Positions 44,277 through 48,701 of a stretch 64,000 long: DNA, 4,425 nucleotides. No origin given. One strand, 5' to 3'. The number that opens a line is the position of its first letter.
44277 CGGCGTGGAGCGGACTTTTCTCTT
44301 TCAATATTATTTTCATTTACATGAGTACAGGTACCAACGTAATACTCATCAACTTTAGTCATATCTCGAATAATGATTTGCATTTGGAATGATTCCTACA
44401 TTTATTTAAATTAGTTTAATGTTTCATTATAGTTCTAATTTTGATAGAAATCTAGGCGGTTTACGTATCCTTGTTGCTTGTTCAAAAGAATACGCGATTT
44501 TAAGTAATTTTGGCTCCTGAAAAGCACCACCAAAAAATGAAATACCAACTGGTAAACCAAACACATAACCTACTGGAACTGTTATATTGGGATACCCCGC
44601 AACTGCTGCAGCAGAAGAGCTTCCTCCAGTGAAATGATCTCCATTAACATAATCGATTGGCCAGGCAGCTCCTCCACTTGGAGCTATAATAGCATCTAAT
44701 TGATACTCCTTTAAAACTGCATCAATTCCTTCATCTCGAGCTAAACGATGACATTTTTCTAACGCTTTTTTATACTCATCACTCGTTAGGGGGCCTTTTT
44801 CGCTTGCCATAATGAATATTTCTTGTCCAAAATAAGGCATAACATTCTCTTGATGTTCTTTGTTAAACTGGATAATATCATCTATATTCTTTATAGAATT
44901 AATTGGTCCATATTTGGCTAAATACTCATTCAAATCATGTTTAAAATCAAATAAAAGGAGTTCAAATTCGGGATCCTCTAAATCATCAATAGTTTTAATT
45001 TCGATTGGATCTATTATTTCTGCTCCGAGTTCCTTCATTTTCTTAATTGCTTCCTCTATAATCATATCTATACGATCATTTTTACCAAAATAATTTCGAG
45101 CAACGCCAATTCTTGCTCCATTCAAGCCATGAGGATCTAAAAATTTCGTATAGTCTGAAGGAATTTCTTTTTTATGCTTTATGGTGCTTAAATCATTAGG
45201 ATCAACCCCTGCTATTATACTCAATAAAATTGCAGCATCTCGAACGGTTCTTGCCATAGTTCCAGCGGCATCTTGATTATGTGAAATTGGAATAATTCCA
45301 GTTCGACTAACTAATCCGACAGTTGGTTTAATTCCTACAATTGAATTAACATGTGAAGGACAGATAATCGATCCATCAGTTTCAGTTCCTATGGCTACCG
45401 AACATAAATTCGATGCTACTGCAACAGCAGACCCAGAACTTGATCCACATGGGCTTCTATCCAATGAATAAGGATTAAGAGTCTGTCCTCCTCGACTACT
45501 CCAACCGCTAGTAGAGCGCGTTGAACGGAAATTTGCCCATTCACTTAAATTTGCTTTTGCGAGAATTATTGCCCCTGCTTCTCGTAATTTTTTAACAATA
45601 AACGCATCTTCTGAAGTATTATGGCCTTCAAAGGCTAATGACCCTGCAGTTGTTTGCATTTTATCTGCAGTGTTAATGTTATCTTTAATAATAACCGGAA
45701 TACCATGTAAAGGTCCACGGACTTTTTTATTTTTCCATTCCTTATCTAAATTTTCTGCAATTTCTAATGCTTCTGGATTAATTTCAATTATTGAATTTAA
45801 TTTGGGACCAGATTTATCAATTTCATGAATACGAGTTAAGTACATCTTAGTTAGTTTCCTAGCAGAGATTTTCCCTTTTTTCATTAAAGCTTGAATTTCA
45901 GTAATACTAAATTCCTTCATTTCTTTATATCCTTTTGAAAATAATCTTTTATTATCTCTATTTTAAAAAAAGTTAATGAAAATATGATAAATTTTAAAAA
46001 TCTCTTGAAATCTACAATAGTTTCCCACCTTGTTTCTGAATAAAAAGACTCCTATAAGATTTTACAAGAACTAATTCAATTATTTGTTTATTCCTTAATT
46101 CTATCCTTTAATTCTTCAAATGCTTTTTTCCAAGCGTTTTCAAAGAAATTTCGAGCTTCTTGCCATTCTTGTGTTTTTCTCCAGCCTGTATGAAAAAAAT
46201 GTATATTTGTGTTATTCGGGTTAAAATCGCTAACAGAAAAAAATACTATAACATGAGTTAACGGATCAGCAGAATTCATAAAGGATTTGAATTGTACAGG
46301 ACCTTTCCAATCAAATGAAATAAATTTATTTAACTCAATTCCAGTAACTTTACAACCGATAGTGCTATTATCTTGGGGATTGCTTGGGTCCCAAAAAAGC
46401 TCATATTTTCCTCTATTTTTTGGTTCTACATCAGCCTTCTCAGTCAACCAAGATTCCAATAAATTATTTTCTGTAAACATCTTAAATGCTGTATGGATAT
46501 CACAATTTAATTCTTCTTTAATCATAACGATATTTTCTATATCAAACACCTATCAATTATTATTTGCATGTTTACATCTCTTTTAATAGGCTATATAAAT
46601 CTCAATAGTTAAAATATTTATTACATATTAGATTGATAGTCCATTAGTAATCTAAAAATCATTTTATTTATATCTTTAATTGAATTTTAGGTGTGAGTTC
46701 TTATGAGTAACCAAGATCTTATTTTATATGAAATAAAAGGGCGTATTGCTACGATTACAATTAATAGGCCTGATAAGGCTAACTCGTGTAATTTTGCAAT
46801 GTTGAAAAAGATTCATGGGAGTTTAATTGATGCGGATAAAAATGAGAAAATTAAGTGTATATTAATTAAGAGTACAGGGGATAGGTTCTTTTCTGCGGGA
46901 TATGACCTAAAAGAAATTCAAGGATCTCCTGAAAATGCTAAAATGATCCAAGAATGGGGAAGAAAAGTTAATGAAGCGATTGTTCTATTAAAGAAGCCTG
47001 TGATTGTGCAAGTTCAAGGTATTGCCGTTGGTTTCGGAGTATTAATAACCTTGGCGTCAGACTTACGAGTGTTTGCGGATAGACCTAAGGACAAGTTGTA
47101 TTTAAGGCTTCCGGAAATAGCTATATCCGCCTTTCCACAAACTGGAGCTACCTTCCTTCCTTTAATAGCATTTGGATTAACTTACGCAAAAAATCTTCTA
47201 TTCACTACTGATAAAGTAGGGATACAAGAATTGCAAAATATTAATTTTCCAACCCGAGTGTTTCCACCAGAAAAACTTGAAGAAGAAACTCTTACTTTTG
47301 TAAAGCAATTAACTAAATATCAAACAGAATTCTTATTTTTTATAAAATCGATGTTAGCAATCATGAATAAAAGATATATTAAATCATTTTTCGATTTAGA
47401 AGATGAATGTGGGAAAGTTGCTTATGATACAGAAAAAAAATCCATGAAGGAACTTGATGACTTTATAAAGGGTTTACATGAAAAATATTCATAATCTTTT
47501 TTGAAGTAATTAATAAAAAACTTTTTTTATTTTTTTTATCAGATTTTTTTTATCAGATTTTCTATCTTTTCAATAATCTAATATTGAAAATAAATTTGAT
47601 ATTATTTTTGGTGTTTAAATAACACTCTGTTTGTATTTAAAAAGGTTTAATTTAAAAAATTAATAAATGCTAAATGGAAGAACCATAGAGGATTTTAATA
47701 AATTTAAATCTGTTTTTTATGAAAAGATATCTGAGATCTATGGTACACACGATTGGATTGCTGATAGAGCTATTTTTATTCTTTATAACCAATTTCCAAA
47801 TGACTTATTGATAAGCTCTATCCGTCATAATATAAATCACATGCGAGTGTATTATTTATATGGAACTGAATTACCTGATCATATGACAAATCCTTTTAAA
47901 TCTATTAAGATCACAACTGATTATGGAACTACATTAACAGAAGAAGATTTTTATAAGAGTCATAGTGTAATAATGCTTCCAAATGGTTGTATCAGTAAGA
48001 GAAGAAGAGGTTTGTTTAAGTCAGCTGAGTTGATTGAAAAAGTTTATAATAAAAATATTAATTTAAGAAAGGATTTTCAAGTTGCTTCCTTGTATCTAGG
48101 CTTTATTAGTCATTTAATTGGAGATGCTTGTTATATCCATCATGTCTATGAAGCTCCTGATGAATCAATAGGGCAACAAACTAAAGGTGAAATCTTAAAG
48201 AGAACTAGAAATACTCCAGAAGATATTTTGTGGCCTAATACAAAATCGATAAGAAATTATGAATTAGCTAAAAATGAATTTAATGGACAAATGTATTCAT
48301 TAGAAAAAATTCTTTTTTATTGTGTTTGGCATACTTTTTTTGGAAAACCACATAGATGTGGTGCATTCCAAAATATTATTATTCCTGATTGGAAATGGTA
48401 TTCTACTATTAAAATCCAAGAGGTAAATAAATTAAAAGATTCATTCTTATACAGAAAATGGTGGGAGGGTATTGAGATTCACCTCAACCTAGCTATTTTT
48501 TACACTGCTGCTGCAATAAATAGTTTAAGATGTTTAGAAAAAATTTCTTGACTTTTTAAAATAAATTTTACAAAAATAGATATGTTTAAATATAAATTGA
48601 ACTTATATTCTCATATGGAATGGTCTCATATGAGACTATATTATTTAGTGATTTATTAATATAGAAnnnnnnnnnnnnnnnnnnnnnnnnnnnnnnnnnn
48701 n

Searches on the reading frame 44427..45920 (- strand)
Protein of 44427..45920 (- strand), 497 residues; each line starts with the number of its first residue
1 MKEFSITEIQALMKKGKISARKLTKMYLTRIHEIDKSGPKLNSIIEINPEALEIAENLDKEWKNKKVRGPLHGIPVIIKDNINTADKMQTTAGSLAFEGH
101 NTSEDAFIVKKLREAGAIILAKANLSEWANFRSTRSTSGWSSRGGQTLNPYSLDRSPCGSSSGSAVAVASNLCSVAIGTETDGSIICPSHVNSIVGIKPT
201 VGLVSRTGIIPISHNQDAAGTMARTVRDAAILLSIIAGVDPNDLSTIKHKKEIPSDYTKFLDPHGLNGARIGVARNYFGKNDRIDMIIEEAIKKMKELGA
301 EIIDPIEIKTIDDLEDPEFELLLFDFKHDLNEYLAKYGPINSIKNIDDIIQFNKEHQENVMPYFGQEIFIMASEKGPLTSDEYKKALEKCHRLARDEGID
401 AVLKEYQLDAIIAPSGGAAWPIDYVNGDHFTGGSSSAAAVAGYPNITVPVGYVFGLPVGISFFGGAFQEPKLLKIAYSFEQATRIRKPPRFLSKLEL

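Call 44: search_protein_families(library=pfam, proteins=[window:44427-45920:-], max_evalue=0.001)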
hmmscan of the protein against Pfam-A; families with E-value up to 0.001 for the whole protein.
window:44427-45920:- (497 aa): 1 family
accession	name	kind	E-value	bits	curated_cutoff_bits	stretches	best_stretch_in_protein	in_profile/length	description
PF01425.27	Amidase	-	5.1e-92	309.7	27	1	31-473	7-445/445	Amidase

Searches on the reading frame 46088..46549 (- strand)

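Call 44: search_protein_families(library=pfam, proteins=[window:46088-46549:-], max_evalue=0.001)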
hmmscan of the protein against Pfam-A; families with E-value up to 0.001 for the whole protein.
window:46088-46549:- (153 aa): 1 family
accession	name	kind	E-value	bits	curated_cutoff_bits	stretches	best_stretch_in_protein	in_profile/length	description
PF08327.17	AHSA1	-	2.5e-10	41.1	22.1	1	18-150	4-123/125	Activator of Hsp90 ATPase homolog 1-like protein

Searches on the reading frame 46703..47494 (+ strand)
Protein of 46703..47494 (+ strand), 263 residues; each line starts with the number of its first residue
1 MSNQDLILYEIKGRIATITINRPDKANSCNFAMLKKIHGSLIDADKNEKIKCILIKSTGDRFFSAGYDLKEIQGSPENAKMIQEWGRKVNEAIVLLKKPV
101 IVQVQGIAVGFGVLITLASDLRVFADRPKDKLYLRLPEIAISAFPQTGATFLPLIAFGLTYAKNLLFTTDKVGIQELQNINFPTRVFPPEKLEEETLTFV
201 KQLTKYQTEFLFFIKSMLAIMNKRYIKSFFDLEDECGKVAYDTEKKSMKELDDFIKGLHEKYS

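Call 44: search_protein_families(library=pfam, proteins=[window:46703-47494:+], max_evalue=0.001)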
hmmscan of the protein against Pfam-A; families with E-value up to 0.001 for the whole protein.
window:46703-47494:+ (263 aa): 2 families
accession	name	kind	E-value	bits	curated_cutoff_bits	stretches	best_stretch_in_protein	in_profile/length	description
PF00378.25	ECH_1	-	5.1e-32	111.6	27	1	11-222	2-210/251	Enoyl-CoA hydratase/isomerase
PF16113.10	ECH_2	-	1.4e-24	87.7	27.2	1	16-196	2-181/335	Enoyl-CoA hydratase/isomerase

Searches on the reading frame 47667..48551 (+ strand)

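Call 44: search_protein_families(library=pfam, proteins=[window:47667-48551:+], max_evalue=0.001)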
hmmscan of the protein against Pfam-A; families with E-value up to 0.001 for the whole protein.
window:47667-48551:+ (294 aa): 1 family
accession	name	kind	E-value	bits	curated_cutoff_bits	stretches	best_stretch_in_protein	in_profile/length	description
PF00882.24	Zn_dep_PLPC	-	4.3e-09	37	26.8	1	27-176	1-118/167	Zinc dependent phospholipase C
